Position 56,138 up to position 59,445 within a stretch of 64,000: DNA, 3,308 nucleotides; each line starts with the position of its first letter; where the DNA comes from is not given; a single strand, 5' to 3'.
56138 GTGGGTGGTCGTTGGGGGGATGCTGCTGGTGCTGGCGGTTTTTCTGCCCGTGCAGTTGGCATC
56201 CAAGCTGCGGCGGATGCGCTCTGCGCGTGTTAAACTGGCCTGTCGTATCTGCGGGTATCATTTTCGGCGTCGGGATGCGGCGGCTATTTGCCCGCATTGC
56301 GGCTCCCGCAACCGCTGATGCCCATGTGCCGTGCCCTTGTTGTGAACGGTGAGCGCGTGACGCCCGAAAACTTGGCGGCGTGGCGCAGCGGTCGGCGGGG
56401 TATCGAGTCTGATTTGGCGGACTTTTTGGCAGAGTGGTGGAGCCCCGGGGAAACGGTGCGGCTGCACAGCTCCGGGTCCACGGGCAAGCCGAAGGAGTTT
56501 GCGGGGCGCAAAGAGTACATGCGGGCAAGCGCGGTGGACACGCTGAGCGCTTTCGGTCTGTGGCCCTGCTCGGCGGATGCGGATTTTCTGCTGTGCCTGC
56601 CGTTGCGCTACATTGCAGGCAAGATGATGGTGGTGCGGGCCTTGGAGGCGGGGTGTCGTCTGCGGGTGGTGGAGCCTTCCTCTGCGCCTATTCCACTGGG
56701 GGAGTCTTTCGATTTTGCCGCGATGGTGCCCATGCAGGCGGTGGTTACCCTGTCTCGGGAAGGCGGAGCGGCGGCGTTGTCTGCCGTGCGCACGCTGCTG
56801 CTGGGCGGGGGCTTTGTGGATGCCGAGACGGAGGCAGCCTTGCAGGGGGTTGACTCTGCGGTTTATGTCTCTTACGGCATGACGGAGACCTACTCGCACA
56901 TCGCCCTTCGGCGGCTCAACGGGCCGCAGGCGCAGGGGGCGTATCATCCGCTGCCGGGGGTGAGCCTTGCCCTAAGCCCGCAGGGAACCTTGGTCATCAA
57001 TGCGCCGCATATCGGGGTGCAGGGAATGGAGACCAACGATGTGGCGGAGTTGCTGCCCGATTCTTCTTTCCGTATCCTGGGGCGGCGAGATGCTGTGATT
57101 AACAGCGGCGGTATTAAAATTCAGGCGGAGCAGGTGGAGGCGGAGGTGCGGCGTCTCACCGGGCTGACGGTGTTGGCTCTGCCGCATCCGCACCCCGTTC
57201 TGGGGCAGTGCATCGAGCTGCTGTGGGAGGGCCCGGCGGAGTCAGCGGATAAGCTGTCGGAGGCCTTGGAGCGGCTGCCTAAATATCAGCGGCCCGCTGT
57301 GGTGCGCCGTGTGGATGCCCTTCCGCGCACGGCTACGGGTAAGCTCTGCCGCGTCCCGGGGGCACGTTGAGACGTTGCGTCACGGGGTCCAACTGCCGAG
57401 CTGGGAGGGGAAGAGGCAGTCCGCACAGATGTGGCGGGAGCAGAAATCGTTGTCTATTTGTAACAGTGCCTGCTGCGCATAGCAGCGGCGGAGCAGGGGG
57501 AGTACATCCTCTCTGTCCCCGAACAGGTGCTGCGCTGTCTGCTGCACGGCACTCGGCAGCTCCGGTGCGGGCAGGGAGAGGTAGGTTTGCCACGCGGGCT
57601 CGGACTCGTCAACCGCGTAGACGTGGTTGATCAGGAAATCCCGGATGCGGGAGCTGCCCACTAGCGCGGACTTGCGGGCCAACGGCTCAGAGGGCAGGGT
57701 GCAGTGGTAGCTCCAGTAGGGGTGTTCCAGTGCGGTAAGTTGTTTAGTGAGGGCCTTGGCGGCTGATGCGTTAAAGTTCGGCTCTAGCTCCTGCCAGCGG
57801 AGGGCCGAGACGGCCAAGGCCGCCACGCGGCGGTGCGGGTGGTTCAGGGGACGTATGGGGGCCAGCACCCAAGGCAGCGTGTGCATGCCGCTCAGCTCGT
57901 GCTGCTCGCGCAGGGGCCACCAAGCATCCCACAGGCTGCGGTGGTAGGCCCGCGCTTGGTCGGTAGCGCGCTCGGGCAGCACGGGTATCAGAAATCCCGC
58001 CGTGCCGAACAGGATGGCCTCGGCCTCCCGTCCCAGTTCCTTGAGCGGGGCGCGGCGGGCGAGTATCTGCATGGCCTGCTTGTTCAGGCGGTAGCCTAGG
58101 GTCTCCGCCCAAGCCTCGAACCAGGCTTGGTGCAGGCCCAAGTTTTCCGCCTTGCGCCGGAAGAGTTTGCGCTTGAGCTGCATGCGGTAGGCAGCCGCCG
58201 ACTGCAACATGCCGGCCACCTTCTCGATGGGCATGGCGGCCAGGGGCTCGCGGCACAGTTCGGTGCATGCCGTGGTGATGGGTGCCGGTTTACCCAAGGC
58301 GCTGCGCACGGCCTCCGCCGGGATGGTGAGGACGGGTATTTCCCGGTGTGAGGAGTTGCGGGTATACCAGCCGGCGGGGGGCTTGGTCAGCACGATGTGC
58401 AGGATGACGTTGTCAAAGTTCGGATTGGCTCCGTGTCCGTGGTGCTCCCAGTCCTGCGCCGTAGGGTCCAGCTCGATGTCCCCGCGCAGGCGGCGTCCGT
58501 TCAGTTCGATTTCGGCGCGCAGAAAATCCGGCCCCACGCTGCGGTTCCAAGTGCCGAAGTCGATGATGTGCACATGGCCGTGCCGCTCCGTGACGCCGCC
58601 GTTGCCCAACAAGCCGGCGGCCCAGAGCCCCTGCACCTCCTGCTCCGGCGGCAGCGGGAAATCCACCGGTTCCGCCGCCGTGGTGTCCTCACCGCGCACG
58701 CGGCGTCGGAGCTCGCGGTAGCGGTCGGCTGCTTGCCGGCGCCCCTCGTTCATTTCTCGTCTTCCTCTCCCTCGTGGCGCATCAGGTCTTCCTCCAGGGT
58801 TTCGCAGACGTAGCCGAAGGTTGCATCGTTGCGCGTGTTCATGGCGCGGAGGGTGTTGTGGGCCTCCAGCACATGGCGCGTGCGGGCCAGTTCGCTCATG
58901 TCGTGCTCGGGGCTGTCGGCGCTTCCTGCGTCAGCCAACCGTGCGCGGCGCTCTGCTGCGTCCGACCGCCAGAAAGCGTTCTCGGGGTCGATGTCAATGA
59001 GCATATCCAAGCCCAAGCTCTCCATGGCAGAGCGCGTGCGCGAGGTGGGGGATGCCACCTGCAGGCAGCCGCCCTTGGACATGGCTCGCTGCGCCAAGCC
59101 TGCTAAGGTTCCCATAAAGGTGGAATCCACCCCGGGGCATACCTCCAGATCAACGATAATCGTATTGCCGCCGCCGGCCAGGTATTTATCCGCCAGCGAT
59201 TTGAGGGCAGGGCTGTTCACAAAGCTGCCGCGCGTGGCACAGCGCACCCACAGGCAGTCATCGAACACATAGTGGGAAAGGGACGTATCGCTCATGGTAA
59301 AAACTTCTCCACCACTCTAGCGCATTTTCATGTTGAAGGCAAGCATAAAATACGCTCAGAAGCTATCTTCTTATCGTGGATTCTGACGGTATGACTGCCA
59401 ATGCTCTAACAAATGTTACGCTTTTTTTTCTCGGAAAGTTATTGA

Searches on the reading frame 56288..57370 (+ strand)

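Call 43: search_protein_families(library=pfam, proteins=[window:56288-57370:+], max_evalue=0.00001)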
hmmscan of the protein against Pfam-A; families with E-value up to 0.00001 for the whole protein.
window:56288-57370:+ (360 aa): 1 family
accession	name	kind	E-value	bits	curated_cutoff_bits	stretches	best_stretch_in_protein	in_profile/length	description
PF00501.34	AMP-binding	-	2.5e-13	50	29.9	1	59-228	168-354/384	AMP-binding enzyme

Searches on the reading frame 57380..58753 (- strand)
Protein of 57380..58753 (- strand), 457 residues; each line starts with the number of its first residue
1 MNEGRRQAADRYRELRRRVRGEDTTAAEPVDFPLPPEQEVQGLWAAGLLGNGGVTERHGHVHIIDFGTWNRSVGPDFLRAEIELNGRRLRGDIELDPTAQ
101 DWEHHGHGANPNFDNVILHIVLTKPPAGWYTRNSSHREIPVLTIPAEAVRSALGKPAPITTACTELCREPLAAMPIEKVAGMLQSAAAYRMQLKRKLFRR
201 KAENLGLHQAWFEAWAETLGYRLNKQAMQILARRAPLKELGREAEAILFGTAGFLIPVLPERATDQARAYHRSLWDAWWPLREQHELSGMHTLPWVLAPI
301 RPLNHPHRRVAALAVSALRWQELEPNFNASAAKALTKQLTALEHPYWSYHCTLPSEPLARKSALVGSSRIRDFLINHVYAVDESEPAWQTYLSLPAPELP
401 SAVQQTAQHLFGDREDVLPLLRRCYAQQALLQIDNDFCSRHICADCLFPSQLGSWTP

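Call 43: search_protein_families(library=pfam, proteins=[window:57380-58753:-], max_evalue=0.00001)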
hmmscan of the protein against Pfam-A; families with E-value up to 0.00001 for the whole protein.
window:57380-58753:- (457 aa): 1 family
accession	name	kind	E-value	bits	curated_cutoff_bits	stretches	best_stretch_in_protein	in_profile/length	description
PF11013.13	DUF2851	-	7.2e-51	173.8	25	1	38-379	2-343/375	Protein of unknown function (DUF2851)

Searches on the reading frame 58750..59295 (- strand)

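Call 43: search_protein_families(library=pfam, proteins=[window:58750-59295:-], max_evalue=0.00001)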
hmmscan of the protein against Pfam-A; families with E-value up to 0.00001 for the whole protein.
window:58750-59295:- (181 aa): 2 families
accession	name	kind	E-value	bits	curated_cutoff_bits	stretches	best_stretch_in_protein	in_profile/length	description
PF01740.26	STAS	-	6.3e-08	32.8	22.6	1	12-104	8-101/106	STAS domain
PF13466.11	STAS_2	-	3.4e-06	27.6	29.2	1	28-97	12-80/80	STAS domain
